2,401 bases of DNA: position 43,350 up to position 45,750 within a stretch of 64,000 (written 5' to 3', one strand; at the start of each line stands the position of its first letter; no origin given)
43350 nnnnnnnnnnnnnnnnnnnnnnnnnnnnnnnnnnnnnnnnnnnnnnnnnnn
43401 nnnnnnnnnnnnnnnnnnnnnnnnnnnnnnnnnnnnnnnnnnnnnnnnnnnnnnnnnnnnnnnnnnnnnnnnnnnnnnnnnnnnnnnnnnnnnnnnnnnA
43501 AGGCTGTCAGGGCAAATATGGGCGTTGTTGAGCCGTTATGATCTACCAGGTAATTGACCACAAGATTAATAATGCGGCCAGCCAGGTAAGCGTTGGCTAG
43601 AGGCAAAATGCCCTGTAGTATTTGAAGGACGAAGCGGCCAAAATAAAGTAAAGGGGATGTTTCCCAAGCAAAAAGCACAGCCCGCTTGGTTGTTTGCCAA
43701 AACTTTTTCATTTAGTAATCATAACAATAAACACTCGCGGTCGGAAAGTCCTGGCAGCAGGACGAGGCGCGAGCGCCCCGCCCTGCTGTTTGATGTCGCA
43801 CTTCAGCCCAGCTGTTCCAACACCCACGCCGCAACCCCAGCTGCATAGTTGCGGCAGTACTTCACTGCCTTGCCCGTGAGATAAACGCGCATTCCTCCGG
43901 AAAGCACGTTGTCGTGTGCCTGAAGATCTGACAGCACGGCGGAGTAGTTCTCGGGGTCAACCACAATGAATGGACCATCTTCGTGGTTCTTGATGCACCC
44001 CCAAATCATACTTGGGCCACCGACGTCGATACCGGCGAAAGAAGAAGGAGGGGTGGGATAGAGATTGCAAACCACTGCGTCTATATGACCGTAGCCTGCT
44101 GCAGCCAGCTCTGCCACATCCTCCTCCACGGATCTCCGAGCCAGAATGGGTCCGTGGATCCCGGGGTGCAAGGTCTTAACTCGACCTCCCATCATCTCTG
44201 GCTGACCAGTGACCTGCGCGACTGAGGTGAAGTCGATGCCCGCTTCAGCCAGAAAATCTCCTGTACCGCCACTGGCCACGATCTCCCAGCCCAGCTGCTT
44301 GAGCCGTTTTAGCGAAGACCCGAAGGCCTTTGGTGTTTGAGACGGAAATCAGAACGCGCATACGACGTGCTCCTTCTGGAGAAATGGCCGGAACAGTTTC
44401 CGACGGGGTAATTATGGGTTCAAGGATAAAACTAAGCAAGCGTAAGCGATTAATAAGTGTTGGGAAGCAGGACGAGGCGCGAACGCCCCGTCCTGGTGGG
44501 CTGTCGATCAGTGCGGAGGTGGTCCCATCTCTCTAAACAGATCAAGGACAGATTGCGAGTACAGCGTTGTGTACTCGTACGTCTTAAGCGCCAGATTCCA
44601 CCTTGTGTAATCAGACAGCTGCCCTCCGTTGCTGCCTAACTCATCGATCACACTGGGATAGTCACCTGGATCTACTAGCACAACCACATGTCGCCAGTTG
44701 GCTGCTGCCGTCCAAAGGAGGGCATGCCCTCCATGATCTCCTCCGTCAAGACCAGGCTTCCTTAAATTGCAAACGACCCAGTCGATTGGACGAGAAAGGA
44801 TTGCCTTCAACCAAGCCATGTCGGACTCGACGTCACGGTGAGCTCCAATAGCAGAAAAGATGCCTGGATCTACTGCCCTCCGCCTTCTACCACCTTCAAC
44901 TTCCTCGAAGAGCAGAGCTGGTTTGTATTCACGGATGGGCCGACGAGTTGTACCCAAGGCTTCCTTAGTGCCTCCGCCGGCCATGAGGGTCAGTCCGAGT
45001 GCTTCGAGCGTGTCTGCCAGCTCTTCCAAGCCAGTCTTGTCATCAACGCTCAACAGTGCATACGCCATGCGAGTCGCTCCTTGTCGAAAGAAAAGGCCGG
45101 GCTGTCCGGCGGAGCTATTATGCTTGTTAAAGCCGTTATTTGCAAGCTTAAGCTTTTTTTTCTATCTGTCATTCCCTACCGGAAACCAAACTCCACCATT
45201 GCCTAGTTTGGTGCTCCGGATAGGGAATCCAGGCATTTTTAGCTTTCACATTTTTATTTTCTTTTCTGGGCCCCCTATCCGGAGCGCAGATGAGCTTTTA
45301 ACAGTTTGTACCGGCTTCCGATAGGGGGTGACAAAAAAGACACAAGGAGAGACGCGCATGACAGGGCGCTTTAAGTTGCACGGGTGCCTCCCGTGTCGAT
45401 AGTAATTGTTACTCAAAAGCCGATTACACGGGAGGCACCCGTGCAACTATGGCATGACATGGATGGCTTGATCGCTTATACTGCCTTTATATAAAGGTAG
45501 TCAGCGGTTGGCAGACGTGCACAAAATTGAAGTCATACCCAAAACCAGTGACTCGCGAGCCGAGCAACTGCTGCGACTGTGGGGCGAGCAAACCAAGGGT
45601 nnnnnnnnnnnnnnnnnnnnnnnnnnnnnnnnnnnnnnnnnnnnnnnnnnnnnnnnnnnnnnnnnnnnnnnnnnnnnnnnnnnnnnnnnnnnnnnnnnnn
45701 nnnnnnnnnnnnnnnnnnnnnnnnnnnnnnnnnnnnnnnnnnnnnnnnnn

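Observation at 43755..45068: Tandem pair of stand-alone PurH N-terminal (IMP cyclohydrolase) domain genes on GC-rich DNA, one frameshifted in an A4/T4 run and the other with a degraded active-site motif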

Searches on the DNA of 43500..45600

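Call 30: search_rna_families(source=window, start=43500, end=45600, threshold=evalue, max_evalue=1)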
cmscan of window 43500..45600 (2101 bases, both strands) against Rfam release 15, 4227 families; matches with E-value up to 1: 5.
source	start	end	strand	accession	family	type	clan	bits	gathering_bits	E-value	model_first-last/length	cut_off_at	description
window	45374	45450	+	RF04138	mir-9243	Gene; miRNA;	-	31.3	83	0.0011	1-86/86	no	mir-9243 microRNA precursor family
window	45374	45448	-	RF03387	mir-1902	Gene; miRNA;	-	28.3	80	0.0049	1-79/79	no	mir-1902 microRNA precursor family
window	45372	45448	-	RF04138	mir-9243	Gene; miRNA;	-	28.1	83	0.0076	1-86/86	no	mir-9243 microRNA precursor family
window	44459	44496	-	RF01340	CRISPR-DR29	Gene; CRISPR;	-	25.5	39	0.013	1-37/37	no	CRISPR RNA direct repeat element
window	43751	43858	-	RF02346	ar35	Gene; sRNA;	-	18.9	45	0.98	1-144/144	no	Alphaproteobacterial sRNA ar35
